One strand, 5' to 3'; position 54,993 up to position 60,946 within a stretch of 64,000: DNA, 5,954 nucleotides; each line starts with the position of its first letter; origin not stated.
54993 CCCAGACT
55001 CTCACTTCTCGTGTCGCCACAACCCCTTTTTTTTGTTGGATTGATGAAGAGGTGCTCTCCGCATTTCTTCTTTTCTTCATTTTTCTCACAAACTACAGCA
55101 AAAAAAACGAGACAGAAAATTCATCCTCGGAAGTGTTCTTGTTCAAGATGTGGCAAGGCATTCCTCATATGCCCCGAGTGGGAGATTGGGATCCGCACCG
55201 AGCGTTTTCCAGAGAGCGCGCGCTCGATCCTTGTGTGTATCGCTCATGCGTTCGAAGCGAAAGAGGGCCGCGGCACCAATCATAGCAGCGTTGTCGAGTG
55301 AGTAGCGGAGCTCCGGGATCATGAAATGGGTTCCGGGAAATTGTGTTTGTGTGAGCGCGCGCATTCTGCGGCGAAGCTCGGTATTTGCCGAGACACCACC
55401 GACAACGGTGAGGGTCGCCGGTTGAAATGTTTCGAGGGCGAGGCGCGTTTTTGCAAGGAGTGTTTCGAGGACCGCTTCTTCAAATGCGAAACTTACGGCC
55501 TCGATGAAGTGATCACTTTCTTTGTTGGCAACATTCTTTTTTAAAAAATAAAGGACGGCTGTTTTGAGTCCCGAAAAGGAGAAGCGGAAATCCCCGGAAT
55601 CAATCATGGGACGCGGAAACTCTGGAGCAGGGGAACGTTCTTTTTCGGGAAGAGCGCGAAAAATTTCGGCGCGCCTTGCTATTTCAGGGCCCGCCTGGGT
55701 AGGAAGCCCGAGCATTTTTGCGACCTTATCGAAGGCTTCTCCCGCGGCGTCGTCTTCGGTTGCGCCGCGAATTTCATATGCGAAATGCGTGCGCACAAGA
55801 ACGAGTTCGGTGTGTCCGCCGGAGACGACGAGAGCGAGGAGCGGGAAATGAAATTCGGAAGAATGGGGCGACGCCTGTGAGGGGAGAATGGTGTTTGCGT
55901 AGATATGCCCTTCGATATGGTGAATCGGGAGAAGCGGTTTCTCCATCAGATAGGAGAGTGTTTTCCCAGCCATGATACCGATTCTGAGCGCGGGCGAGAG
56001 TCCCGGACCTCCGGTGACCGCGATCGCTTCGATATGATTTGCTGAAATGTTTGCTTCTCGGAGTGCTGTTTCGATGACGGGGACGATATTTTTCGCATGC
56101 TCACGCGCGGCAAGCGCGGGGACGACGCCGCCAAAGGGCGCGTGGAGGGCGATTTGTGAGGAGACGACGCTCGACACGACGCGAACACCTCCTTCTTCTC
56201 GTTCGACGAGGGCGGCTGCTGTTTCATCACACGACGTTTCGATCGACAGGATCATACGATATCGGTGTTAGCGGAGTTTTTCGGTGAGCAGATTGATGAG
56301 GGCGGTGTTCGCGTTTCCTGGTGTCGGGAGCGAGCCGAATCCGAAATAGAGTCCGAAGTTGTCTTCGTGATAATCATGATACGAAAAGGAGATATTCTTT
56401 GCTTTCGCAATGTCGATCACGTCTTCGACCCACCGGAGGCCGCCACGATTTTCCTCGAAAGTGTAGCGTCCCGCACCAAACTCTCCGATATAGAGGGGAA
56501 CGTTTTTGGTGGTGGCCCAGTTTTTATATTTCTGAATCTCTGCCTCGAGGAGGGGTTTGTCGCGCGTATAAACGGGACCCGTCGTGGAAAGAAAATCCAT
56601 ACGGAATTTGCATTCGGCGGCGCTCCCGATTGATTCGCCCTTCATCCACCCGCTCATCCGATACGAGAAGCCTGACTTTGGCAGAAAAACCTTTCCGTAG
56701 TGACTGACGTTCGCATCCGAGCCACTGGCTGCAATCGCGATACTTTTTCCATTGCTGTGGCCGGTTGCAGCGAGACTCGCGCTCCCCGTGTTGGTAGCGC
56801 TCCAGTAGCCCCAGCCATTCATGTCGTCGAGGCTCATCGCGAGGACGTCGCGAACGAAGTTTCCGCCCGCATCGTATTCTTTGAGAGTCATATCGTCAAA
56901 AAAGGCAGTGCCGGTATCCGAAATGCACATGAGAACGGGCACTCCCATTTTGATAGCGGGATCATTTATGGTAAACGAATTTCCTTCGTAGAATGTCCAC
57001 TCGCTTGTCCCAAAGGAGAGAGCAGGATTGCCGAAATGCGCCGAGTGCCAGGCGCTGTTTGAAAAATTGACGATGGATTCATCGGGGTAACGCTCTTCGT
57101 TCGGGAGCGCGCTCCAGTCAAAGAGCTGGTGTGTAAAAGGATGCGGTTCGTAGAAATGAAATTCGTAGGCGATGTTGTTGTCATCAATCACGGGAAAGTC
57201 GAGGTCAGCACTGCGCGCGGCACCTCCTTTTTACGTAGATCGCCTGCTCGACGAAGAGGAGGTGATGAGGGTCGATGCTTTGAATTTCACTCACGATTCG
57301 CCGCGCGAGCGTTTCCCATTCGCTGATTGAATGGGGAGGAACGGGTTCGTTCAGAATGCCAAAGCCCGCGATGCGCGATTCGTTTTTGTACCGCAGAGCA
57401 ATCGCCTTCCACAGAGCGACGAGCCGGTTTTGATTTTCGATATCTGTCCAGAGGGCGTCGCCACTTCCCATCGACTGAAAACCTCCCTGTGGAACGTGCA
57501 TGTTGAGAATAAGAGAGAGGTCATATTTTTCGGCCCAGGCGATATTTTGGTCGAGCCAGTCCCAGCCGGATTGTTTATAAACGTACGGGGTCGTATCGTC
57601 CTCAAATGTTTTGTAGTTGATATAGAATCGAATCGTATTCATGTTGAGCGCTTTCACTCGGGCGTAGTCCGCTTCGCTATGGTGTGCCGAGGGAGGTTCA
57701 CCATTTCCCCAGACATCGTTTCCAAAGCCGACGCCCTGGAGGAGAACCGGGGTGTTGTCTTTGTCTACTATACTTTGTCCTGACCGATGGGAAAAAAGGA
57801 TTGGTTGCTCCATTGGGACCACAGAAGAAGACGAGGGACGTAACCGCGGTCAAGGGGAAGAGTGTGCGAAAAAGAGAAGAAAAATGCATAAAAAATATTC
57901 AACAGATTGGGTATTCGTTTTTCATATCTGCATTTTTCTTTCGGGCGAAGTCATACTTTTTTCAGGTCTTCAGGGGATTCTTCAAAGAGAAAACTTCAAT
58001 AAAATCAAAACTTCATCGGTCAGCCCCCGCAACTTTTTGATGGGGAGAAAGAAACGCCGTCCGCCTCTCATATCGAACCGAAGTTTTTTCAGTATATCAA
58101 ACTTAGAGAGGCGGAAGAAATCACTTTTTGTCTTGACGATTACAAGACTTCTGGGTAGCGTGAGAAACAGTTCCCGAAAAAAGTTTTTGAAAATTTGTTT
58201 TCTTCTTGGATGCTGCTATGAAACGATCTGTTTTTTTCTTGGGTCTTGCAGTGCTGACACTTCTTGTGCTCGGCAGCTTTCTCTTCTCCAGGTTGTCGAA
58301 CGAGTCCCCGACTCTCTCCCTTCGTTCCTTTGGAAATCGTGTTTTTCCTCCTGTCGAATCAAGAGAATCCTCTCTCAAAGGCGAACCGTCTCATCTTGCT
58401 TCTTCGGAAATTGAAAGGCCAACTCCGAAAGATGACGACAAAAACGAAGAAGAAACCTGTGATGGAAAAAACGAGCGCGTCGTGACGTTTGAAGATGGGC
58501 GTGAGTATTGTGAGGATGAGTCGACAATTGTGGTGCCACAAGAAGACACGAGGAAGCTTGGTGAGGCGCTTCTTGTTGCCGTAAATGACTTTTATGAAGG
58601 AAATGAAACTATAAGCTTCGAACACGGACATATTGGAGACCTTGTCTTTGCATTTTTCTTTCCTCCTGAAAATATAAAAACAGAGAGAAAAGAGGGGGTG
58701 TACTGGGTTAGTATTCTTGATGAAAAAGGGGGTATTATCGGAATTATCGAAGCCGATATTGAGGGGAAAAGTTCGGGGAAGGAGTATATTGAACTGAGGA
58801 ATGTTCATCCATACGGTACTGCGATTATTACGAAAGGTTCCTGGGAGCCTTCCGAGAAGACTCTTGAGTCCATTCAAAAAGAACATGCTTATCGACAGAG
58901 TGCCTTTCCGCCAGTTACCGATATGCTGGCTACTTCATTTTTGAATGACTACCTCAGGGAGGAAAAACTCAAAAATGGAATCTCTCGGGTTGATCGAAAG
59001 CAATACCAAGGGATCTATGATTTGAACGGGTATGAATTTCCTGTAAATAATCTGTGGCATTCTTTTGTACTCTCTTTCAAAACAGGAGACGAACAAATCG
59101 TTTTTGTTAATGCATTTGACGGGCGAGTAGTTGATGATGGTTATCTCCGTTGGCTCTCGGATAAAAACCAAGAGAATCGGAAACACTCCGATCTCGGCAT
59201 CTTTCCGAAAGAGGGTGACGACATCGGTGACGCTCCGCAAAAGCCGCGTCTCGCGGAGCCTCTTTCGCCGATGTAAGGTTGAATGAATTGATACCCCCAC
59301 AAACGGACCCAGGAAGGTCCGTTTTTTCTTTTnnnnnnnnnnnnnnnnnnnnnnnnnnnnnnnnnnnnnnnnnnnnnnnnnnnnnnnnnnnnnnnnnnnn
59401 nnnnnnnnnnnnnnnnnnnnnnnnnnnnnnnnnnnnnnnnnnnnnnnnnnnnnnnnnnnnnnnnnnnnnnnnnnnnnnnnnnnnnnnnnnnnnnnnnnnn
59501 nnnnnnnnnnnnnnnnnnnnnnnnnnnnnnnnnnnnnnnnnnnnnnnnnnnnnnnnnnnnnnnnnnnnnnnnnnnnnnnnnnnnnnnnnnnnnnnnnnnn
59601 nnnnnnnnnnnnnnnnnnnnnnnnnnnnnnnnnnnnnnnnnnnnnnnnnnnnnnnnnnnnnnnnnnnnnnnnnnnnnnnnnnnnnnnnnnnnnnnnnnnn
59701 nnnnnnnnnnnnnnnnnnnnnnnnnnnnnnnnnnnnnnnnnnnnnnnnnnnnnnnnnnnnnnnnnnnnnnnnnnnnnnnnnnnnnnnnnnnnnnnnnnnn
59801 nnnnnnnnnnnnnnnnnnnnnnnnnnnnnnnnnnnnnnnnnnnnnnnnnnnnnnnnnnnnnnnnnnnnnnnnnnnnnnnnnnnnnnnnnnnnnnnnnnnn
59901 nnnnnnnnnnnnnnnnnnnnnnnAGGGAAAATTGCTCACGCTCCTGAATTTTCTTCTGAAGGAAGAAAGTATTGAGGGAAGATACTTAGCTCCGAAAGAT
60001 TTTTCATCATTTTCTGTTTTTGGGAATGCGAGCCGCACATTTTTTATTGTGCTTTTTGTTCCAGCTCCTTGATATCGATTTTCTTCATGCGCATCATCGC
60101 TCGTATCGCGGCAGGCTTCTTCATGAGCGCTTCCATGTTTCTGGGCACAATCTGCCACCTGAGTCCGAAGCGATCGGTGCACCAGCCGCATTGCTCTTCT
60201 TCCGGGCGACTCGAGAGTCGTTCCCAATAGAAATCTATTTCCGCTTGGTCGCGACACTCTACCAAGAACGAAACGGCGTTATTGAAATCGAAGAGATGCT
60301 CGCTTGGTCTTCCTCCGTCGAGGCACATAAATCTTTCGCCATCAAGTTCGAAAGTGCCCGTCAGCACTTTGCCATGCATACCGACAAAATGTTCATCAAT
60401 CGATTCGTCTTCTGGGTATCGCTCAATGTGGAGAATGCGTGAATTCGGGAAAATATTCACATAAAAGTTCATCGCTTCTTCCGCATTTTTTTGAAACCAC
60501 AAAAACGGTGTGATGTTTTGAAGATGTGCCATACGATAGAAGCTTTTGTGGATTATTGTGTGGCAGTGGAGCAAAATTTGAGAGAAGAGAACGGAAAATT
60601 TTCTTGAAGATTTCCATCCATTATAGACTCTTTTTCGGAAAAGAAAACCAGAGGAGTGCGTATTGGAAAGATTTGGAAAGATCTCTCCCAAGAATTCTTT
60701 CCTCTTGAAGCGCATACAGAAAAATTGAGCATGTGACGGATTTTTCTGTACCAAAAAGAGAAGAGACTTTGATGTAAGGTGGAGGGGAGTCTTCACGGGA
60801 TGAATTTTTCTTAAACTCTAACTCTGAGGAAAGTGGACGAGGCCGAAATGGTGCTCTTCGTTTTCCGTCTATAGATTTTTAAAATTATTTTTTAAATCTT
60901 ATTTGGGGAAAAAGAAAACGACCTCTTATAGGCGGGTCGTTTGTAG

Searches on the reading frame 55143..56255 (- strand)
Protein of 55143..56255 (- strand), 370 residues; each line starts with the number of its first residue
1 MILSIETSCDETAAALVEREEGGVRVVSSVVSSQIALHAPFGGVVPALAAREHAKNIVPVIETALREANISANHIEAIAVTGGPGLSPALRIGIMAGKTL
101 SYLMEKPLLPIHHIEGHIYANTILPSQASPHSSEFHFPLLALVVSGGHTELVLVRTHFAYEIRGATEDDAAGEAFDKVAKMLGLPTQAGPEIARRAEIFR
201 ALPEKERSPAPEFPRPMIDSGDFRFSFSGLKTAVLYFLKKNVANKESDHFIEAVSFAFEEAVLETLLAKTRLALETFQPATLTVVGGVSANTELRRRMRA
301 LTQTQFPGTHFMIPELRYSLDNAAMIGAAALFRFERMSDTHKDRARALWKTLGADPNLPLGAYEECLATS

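Call 23: search_protein_families(library=pfam, proteins=[window:55143-56255:-])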
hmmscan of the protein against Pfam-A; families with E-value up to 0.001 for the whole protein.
window:55143-56255:- (370 aa): 1 family
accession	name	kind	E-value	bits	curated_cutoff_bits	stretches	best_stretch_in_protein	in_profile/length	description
PF00814.31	TsaD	-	1.2e-77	261.7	24.8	1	26-327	2-263/264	tRNA N6-adenosine threonylcarbamoyltransferase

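Call 25: find_encoding_contigs(protein=window:55143-56255:-, flank=10000, max_places=10)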
Protein window:55143-56255:- (370 aa): no gene with exactly this product is on record in the collection.

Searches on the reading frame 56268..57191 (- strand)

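Call 23: search_protein_families(library=pfam, proteins=[window:56268-57191:-])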
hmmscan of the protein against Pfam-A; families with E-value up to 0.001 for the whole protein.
window:56268-57191:- (307 aa): 1 family
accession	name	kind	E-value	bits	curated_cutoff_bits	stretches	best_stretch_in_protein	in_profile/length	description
PF00150.24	Cellulase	-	2.8e-08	34.1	23.5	1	211-276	209-270/272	Cellulase (glycosyl hydrolase family 5)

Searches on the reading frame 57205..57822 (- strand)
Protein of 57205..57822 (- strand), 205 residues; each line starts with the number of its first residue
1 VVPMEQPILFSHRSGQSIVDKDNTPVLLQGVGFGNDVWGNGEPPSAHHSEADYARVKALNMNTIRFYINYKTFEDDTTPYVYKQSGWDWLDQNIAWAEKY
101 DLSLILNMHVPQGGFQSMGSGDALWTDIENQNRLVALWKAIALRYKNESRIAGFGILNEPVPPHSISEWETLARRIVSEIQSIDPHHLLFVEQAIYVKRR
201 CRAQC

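Call 23: search_protein_families(library=pfam, proteins=[window:57205-57822:-])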
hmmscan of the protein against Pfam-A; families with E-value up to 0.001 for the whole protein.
window:57205-57822:- (205 aa): 1 family
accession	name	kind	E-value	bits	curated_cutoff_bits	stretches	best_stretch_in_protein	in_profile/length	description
PF00150.24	Cellulase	-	9.3e-20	71.7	23.5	1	19-197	1-171/272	Cellulase (glycosyl hydrolase family 5)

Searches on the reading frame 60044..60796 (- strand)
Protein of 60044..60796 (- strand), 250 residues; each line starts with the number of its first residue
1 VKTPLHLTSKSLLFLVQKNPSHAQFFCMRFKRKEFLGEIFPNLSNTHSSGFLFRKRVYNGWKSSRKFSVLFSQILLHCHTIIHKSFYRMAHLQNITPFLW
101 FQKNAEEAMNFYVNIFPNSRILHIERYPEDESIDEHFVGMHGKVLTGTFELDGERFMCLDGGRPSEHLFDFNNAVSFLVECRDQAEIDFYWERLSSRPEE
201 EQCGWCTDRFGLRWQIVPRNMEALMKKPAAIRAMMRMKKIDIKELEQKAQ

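Call 23: search_protein_families(library=pfam, proteins=[window:60044-60796:-])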
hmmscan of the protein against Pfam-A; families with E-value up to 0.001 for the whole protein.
window:60044-60796:- (250 aa): 1 family
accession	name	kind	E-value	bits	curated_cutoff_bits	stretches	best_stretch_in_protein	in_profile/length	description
PF06983.19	3-dmu-9_3-mt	-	8.3e-41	139.6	24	1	93-217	1-116/116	3-demethylubiquinone-9 3-methyltransferase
